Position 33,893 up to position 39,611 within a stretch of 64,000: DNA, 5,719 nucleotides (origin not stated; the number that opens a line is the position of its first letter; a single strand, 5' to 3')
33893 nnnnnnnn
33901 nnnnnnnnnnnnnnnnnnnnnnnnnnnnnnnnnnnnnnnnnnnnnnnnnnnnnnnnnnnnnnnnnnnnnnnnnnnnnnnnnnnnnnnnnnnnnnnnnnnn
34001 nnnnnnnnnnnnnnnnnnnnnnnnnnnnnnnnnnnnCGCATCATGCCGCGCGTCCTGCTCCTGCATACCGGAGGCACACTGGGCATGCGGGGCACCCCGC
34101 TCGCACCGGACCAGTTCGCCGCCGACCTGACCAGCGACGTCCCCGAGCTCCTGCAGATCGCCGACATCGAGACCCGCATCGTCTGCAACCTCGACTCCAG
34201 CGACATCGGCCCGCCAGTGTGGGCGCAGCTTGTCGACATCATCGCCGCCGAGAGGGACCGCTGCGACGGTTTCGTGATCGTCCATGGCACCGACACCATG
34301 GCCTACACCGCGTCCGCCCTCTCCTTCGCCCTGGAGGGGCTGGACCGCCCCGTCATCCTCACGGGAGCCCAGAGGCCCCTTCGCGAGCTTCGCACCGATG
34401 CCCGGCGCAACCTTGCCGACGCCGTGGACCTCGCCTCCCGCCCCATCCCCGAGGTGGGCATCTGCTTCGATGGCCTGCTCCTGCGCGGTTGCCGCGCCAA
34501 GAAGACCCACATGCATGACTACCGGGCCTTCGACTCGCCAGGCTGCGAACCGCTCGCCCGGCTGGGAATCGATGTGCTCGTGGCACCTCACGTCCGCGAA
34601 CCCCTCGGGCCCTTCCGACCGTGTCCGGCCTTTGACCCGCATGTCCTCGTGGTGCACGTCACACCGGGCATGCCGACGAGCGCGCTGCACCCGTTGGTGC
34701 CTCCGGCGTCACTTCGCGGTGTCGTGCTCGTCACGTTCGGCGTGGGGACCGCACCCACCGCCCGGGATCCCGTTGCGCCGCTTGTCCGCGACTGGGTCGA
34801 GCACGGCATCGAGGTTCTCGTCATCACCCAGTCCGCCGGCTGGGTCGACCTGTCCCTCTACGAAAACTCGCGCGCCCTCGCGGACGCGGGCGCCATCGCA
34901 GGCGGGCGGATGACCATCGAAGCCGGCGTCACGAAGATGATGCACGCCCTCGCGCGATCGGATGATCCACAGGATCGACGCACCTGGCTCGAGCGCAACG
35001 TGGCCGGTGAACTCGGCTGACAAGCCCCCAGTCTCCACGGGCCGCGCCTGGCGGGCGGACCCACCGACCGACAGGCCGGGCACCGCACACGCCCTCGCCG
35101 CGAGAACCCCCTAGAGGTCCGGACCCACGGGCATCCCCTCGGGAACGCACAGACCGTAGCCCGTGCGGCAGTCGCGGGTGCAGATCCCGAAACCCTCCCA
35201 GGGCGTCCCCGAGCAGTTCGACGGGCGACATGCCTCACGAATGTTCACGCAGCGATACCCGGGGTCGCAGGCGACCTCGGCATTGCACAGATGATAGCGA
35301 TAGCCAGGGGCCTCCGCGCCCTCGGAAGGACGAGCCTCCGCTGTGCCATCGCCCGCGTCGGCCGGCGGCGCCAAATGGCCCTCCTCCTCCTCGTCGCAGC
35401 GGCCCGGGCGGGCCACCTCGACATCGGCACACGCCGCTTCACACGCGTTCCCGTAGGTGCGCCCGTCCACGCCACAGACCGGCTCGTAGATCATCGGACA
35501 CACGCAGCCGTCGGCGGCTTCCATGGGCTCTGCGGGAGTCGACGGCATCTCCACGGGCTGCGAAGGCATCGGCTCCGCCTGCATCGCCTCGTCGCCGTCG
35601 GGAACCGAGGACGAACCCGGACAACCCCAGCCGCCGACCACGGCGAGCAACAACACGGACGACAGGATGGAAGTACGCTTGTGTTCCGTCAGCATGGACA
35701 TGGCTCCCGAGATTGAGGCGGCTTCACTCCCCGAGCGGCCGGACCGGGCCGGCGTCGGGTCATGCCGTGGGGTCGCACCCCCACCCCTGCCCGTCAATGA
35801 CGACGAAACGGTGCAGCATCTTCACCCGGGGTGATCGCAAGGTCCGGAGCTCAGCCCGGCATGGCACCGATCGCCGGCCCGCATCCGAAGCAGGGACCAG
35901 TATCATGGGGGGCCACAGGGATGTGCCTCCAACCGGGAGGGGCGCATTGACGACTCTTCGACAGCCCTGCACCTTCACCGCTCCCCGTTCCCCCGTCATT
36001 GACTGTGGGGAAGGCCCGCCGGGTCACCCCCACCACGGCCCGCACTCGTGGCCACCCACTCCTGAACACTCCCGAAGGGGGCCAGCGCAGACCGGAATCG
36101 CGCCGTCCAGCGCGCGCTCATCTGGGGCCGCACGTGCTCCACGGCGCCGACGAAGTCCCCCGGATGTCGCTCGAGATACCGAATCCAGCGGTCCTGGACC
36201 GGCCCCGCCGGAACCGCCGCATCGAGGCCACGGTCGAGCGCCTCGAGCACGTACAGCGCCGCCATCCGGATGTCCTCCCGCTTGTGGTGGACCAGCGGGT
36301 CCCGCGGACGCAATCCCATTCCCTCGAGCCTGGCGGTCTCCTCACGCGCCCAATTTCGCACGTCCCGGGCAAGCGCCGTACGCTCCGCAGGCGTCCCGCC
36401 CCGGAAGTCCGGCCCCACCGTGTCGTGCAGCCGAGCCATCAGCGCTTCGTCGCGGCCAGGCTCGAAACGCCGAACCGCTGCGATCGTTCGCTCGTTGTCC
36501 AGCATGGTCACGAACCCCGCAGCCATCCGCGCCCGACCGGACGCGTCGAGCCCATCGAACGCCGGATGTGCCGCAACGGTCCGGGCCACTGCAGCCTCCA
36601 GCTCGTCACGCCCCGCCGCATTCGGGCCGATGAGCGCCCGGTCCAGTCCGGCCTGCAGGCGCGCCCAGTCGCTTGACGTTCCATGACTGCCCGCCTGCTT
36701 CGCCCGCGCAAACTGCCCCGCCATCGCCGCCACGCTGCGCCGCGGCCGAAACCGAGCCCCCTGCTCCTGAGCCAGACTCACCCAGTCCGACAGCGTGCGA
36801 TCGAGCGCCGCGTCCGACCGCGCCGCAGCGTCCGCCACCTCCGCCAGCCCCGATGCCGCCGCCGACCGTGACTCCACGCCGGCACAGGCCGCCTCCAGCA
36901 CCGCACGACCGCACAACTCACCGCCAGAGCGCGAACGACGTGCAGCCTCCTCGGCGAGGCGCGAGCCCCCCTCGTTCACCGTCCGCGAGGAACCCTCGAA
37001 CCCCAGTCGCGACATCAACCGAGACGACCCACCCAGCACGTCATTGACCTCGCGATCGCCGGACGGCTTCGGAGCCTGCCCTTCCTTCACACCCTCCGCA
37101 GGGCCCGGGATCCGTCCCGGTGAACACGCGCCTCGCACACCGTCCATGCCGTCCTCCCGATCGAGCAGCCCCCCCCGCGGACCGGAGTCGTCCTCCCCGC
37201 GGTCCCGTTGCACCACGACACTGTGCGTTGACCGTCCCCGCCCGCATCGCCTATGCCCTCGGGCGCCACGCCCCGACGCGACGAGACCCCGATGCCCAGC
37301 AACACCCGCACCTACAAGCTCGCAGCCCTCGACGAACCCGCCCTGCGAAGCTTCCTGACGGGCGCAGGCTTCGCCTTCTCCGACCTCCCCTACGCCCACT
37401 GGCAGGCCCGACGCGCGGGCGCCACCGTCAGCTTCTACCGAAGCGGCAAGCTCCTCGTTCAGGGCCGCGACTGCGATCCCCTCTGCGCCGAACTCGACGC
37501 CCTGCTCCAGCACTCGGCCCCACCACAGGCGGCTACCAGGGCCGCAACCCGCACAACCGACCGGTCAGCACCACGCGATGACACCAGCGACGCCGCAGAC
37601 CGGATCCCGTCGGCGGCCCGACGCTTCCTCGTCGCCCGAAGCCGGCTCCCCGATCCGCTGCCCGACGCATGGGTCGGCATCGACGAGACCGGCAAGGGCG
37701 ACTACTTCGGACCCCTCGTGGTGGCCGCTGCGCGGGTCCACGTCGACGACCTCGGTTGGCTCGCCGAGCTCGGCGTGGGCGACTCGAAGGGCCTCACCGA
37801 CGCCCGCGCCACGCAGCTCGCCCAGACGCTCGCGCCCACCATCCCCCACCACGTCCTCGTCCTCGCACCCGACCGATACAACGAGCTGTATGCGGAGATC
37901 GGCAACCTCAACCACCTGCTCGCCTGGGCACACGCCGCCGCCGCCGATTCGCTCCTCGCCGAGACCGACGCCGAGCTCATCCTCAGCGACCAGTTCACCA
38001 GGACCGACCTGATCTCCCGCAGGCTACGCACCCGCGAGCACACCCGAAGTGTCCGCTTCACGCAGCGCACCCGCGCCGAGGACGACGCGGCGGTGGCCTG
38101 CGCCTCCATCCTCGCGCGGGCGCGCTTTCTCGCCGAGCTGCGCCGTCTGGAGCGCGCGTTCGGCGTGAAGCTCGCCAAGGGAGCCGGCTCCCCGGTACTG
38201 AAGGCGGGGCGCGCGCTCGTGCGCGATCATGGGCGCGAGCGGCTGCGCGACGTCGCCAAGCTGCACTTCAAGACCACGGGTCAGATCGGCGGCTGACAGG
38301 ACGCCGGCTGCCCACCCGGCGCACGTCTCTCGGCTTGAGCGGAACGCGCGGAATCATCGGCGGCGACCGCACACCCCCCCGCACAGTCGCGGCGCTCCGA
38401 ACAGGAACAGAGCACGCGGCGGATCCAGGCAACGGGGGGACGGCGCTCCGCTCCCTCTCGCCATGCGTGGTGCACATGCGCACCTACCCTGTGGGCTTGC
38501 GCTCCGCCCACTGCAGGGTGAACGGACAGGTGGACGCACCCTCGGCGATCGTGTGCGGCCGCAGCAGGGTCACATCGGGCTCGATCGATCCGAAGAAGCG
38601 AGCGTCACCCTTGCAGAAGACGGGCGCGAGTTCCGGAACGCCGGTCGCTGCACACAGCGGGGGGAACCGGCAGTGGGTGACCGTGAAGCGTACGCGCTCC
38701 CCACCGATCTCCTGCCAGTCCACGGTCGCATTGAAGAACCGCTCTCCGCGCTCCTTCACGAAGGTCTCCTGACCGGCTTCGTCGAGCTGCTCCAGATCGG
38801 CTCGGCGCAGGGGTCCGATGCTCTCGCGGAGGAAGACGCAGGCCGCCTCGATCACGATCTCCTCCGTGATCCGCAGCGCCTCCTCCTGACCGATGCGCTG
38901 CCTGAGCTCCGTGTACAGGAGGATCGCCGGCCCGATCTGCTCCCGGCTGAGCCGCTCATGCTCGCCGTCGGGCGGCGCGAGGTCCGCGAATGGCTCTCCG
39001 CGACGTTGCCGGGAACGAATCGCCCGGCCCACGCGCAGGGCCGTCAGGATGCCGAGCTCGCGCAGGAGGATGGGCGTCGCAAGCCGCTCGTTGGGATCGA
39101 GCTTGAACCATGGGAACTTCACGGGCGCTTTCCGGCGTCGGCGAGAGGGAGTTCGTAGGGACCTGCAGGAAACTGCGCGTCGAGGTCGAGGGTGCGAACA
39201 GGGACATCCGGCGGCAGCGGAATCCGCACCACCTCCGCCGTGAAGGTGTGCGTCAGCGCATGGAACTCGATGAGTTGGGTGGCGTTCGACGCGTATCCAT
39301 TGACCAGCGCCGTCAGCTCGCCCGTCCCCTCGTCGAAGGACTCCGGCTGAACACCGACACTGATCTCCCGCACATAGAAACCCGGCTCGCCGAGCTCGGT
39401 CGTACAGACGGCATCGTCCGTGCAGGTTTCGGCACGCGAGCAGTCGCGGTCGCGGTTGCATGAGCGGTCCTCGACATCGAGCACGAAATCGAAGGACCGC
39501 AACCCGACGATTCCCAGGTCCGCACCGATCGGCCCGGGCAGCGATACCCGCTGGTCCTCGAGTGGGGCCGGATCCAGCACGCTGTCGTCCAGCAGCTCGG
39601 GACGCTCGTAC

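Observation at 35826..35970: Previously unassigned ~145-nt conserved non-coding element present twice in the window (copy A)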

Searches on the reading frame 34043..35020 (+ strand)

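Call 11: search_protein_families(library=pfam, proteins=[window:34043-35020:+], max_evalue=0.01)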
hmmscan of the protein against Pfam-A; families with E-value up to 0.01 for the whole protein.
window:34043-35020:+ (325 aa): 2 families
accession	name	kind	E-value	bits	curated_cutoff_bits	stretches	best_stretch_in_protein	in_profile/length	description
PF00710.25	Asparaginase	-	9.4e-56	188.8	22.5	1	3-178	1-185/193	Asparaginase, N-terminal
PF17763.6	Asparaginase_C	-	2.7e-19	69.7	34.6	1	200-315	1-113/114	Glutaminase/Asparaginase C-terminal domain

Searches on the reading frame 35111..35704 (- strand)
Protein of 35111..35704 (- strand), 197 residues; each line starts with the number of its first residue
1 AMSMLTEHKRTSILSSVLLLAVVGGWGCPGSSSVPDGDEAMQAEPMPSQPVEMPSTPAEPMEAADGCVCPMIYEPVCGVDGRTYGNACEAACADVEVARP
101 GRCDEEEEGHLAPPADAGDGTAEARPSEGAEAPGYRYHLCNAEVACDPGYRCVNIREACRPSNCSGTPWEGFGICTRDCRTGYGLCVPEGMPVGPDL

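Call 11: search_protein_families(library=pfam, proteins=[window:35111-35704:-], max_evalue=0.01)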
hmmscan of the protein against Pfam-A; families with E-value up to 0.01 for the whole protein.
window:35111-35704:- (197 aa): 2 families
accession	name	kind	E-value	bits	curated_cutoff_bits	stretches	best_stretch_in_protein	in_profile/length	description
PF00050.26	Kazal_1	-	4.8e-08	33.3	21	1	64-92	7-31/49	Kazal-type serine protease inhibitor domain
PF07648.20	Kazal_2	-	4.3e-05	24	22.8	1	67-93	4-34/48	Kazal-type serine protease inhibitor domain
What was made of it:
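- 35111..35704 (-): Neighbour, not part of the element: Kazal-domain lipoprotein gene downstream of copy A. Pfam Kazal_1, E 4.8e-8 (call 11).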

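Call 14: find_encoding_contigs(protein=window:35111-35704:-, flank=3000, max_places=10)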
Protein window:35111-35704:- (197 aa): no gene with exactly this product is on record in the collection.

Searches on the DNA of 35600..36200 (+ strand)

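Call 5: search_rna_families(source=window, start=35600, end=36200, threshold=evalue, max_evalue=10, show_alignments=3)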
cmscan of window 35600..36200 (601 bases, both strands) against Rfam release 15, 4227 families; matches with E-value up to 10: 3.
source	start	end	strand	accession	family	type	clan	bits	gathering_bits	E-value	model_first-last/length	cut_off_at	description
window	35801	35860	+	RF02276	Hammerhead_II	Gene; ribozyme;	CL00010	15.5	37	2.9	1-66/66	no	Hammerhead ribozyme (type II)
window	36097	36148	-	RF03919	mir-1540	Gene; miRNA;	-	15.2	90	4.2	1-59/59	no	mir-1540 microRNA precursor family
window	35733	35819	-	RF02424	Bp2_287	Gene; sRNA;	-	10.5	70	8.1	1-174/174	no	Burkholderia sRNA Bp2_Cand287_SIPHT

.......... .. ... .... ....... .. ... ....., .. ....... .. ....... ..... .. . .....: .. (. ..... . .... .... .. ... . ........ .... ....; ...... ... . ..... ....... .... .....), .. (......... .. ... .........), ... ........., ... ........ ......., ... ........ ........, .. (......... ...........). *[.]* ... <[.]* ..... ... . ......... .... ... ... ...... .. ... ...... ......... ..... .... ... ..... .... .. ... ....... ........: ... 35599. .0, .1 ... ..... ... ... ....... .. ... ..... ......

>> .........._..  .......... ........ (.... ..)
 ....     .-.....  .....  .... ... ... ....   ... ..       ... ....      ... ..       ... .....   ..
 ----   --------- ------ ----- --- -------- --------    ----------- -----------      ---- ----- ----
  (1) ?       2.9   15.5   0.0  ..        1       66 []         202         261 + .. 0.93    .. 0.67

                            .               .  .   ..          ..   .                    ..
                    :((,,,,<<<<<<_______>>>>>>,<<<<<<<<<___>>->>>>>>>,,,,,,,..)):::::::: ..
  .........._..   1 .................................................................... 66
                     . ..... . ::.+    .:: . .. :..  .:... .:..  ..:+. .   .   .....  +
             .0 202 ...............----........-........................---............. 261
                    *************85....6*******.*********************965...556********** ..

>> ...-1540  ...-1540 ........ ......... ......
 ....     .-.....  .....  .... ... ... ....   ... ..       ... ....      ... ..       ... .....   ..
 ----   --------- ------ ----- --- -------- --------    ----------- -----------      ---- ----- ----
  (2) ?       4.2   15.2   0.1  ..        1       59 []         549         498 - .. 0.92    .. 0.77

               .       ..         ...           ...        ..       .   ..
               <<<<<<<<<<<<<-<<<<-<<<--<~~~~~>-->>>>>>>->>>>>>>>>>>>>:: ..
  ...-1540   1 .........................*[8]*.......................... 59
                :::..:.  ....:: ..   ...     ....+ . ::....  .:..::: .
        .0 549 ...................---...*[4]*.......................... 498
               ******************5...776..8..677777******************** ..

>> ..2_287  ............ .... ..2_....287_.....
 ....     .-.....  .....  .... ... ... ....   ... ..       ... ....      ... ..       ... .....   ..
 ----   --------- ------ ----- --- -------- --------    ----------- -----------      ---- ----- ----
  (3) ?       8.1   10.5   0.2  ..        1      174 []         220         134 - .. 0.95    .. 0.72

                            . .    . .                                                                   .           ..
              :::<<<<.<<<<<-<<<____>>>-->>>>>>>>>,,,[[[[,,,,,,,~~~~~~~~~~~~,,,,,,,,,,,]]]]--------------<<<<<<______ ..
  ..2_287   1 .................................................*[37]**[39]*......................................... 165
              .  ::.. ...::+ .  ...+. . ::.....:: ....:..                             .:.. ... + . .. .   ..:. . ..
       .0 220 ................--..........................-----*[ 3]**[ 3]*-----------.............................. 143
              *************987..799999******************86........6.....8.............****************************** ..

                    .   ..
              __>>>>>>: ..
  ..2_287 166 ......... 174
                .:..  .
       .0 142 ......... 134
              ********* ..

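Call 85: search_dna_similar(query=window:35827-35969:+, collection=plasmids, mode=distant, max_evalue=10, max_rows=25)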
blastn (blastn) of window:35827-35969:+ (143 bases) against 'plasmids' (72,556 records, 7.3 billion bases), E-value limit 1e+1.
Records with a match: 6; places in all: 6; records where one place covers at least 80% of the query: 0.
Best place of each record, by identity: >=99% 1; 90-95% 1; 80-90% 4.
By first word of the organism name: Pseudonocardia 2; Ralstonia 1; Paracoccus 1; Streptomyces 1; Rhodococcus 1.
By predicted mobility (MOB-suite, as given by PLSDB): mobilizable 5; conjugative 1.
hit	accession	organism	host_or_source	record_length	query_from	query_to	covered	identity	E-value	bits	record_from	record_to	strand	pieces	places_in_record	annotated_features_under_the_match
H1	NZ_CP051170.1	Ralstonia pseudosolanacearum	Whole organism,potato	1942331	38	74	26%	86.8%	1e+0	40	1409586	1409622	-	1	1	none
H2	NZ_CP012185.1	Pseudonocardia sp. EC080619-01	Apterostigma dentigerum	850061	18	51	24%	85.3%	5e+0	38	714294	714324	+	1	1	hydroxyethylthiazole kinase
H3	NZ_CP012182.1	Pseudonocardia sp. EC080610-09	Apterostigma dentigerum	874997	18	51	24%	85.3%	5e+0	38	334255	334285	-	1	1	hydroxyethylthiazole kinase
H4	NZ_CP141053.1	Paracoccus denitrificans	-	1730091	33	60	20%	93.1%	5e+0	37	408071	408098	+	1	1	none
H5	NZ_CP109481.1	Streptomyces sp. NBC_01450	-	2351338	28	56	20%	89.7%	1e+0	40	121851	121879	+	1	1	none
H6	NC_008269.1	Rhodococcus jostii RHA1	-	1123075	47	66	14%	100.0%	5e+0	37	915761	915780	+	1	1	record has no annotation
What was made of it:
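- Tried and rejected: Plasmid search. blastn of the element against plasmids gave only chance hits (call 85).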

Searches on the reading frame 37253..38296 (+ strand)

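Call 11: search_protein_families(library=pfam, proteins=[window:37253-38296:+], max_evalue=0.01)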
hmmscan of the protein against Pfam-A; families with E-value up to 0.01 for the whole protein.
window:37253-38296:+ (347 aa): 2 families
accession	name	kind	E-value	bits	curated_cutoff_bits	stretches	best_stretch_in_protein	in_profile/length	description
PF01351.25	RNase_HII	-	5.9e-34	118.1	25.8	1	141-342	1-199/199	Ribonuclease HII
PF11858.14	DUF3378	-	6.9e-06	26.6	27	1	46-77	28-59/76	Domain of unknown function (DUF3378)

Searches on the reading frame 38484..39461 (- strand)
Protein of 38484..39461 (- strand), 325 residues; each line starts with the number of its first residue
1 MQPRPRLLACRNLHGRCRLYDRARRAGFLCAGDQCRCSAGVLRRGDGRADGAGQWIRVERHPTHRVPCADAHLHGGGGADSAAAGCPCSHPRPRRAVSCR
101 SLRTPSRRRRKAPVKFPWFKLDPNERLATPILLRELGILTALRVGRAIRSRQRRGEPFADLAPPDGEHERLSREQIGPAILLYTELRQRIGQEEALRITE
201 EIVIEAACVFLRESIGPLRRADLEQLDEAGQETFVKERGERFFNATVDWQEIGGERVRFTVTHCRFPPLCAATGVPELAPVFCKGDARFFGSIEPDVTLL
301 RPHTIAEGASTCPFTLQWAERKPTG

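Call 11: search_protein_families(library=pfam, proteins=[window:38484-39461:-], max_evalue=0.01)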
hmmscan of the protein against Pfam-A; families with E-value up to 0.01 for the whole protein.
window:38484-39461:- (325 aa): 1 family
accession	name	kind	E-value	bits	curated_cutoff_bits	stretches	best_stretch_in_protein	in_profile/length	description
PF14196.11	ATC_hydrolase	-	7.3e-20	72.7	28.1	1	180-314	10-143/145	L-2-amino-thiazoline-4-carboxylic acid hydrolase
